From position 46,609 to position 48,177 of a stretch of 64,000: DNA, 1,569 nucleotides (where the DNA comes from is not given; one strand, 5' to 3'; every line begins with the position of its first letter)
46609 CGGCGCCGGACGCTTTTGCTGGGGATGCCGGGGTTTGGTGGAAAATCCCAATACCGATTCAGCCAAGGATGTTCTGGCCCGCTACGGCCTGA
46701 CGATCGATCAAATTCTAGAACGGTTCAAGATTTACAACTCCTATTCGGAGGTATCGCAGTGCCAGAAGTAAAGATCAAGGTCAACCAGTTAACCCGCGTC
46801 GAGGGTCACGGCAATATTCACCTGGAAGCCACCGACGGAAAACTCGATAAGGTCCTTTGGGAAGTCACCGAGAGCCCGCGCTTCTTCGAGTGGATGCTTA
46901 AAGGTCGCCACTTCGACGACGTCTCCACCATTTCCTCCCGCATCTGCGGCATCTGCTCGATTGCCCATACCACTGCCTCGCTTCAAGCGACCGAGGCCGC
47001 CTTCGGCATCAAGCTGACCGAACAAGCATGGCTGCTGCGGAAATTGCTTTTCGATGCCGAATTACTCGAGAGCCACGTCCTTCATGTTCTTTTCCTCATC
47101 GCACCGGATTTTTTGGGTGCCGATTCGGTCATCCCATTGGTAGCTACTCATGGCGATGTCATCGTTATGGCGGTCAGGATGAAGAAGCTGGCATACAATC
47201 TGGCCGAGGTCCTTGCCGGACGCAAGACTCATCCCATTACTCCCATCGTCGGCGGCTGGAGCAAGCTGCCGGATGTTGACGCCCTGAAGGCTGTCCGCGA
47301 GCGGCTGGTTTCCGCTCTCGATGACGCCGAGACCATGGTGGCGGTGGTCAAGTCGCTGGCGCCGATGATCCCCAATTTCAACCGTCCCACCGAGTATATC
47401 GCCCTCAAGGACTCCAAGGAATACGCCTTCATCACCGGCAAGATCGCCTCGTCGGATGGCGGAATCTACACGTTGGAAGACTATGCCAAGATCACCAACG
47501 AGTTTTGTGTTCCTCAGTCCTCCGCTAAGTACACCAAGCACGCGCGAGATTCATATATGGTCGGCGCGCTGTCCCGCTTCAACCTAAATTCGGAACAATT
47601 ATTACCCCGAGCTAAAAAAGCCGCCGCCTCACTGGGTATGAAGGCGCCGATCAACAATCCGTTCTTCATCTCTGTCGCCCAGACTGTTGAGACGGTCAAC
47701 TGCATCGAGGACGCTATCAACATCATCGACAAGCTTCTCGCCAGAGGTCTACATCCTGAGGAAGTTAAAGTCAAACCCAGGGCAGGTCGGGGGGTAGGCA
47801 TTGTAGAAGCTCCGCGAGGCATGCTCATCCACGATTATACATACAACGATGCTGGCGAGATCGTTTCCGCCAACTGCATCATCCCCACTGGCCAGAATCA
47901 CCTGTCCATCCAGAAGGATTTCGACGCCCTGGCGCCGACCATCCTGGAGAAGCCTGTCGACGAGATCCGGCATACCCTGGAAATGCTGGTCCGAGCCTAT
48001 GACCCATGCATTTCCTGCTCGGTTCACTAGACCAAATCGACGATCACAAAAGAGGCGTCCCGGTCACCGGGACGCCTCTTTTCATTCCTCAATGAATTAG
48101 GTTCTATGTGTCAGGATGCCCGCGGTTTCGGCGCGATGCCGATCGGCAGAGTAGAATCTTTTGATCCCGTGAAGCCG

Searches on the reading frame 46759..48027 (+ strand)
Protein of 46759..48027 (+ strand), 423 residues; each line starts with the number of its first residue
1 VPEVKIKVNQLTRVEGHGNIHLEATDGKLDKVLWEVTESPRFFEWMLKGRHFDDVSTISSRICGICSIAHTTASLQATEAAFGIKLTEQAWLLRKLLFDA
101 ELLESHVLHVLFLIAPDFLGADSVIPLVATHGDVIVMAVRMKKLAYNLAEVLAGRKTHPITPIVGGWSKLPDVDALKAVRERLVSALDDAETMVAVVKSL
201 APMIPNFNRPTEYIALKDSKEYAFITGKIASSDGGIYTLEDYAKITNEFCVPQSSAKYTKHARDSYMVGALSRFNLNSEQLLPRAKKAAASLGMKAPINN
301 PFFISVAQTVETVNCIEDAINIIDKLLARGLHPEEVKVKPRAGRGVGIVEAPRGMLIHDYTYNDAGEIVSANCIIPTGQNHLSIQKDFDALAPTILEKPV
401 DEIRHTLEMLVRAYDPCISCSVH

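Call 3: search_protein_families(library=pfam, proteins=[window:46759-48027:+], max_evalue=0.01)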
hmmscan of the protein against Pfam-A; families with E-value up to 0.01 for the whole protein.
window:46759-48027:+ (423 aa): 1 family
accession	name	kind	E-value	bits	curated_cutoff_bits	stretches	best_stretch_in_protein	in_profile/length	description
PF00374.24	NiFeSe_Hases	-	2.2e-33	116.4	25.8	2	41-120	1-80/508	Nickel-dependent hydrogenase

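Call 4: search_protein_families(library=ncbifam, proteins=[window:46759-48027:+], max_evalue=0.01)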
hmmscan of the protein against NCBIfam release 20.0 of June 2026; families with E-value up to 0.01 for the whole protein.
window:46759-48027:+ (423 aa): 11 families
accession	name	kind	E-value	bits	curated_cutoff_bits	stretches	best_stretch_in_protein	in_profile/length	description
NF040828.1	sulfhyd_ShyA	equivalog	7.5e-81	272.1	700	1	5-423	2-411/415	NAD(P)-dependent hydrogenase/sulfhydrogenase 2 subunit alpha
NF040832.1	sulfhyd_HydA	equivalog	1.1e-74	252.1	880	1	5-423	4-422/426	NADPH-dependent hydrogenase/sulfhydrogenase 1 subunit alpha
NF041785.2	VhuA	equivalog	4.1e-45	154.1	800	1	5-394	3-415/418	F420-non-reducing hydrogenase Vhu subunit A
NF033181.1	NiFeSe_hydrog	equivalog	1.2e-43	149.8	600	3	5-121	3-118/507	nickel-dependent hydrogenase large subunit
TIGR03295.1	frhA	equivalog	2.5e-41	142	392.5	1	5-423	4-395/412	coenzyme F420 hydrogenase subunit alpha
NF045518.1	H2_NiFeSe_large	exception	5.5e-38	131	780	2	4-184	2-196/485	NiFeSe hydrogenase large subunit HysA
NF007778.0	PRK10467.1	equivalog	3.7e-24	84.9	969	2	5-125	4-123/567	hydrogenase 2 large subunit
NF007550.0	PRK10170.1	equivalog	6.2e-18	64.5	1101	2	6-119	19-132/597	Ni/Fe-hydrogenase large subunit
NF041786.2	VhuU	equivalog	1.6e-05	24.6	70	1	407-423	11-27/45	F420-non-reducing hydrogenase selenoprotein subunit VhuU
TIGR01962.1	NuoD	equivalog_domain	0.0073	15.2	459.35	0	41-193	41-184/386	NADH dehydrogenase (quinone) subunit D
NF004739.1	PRK06075.1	equivalog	0.0093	14.8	360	0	41-171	39-158/384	NADH-quinone oxidoreductase subunit D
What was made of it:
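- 46759..48030 (+): Alpha, the large catalytic subunit (423 aa). It carries RICGIC and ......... motifs and ends at the His, with no C-terminal extension. NCBIfam ShyA 7.5e-81 (calls 3, 4).
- On Vhu/Mvh-type hydrogenase (group 3c): VhuA scores lower than ShyA (call 4).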

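Call 45: search_solved_structures(query=window:46759-48027:+, max_evalue=1e-10)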
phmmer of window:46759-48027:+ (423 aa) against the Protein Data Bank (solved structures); distinct sequences matched with E-value up to 1e-10: 66 (the best 60 are shown).
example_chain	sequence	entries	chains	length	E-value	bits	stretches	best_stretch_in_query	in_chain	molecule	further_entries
5yxy_A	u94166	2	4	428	2.2e-65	224.5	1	5-423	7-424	Cytosolic NiFe-hydrogenase, alpha subunit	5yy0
9e15_B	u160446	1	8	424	6.5e-63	216.3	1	6-423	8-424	Sulfhydrogenase 1 subunit alpha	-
9nez_D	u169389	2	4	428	6.8e-63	216.3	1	6-423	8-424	Sulfhydrogenase 1 subunit alpha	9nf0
9e1j_B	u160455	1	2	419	7.6e-63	216.1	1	6-423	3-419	Sulfhydrogenase 1 subunit alpha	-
5odc_F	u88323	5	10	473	1.1e-55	192.6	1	4-423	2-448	Methyl-viologen reducing hydrogenase subunit A | Methyl-viologen reducing hydrogenase, subunit A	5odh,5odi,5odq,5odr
9sw2_F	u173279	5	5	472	1.7e-43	152.4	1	4-423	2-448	F420-non-reducing hydrogenase subunit A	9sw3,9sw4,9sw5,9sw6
7t2r_D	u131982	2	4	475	7.4e-43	150.3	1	4-423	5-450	NiFe hydrogenase large subunit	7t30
9sfi_g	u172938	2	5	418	1.2e-39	139.7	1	5-392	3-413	Coenzyme F420-reducing hydrogenase, alpha subunit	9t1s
4kl8_L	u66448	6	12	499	5.7e-33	117.7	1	3-143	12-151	Nickel-dependent hydrogenase large subunit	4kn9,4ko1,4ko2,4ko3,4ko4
1cc1_L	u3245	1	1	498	5.9e-33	117.7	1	3-143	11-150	HYDROGENASE (LARGE SUBUNIT)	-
5xf9_D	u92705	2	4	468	1.9e-32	116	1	5-423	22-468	NAD-reducing hydrogenase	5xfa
5jsu_B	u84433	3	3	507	2.6e-30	108.9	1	6-192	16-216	Periplasmic [NiFeSe] hydrogenase, large subunit, selenocysteine-containing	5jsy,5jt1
6z8m_B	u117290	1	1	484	1.9e-29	106.1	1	6-192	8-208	Periplasmic [NiFeSe] hydrogenase, large subunit, selenocysteine-containing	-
6ruc_B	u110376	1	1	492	2e-29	106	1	6-192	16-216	Periplasmic [NiFeSe] hydrogenase, large subunit, selenocysteine-containing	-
6rtp_B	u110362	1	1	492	2.4e-29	105.8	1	6-191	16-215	Periplasmic [NiFeSe] hydrogenase, large subunit, selenocysteine-containing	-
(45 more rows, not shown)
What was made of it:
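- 46759..48030 (+): PDB 5yxy 2e-65 and 9nez_D 7e-63 (call 45).
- The large subunit is closest to catalytic 3b enzymes (calls 4, 45).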

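Call 64: find_homologous_proteins(query=window:46759-48027:+, max_evalue=1e-30)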
Query window:46759-48027:+ (423 aa): 8000 proteins with E <= 1e-30 among 8000 candidates; the best 120 are listed.
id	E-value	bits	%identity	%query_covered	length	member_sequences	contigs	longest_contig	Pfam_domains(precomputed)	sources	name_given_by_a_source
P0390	6.4e-274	926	97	100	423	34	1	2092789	PF00374.25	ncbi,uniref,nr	ncbi:Coenzyme F420-reducing hydrogenase, alpha subunit [Dehalogenimonas formicexedens]|uniref:Coenzy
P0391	1.1e-247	840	86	100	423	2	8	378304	PF00374.25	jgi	jgi:coenzyme F420-reducing hydrogenase alpha subunit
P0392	1.9e-246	836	87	100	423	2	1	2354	PF00374.25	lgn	-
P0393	2.6e-246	835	86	100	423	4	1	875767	PF00374.25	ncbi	ncbi:MAG: Ni/Fe hydrogenase subunit alpha [Dehalogenimonas sp.]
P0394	1.8e-201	688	70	100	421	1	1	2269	PF00374.25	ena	-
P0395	1.2e-188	645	68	100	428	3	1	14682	PF00374.25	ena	-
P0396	5.7e-188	643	69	100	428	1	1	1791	PF00374.25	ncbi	-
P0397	1.0e-187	642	67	100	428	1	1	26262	PF00374.25,PF27537.1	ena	-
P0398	1.4e-187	642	68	100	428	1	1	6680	PF00374.25,PF27537.1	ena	-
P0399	1.7e-187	641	67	100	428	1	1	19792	PF00374.25,PF27537.1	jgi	-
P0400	2.0e-187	641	68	100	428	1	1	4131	PF00374.25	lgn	-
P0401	3.8e-187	640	69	99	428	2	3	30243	PF00374.25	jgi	jgi:sulfhydrogenase subunit alpha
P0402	4.2e-187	640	68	100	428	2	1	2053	PF00374.25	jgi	jgi:sulfhydrogenase subunit alpha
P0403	4.2e-187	640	68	100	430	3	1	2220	PF00374.25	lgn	-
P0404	5.6e-187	640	67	100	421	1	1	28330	PF00374.25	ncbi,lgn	-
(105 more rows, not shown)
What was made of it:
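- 46759..48030 (+): 97% identical to the D. formicexedens protein (call 64).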
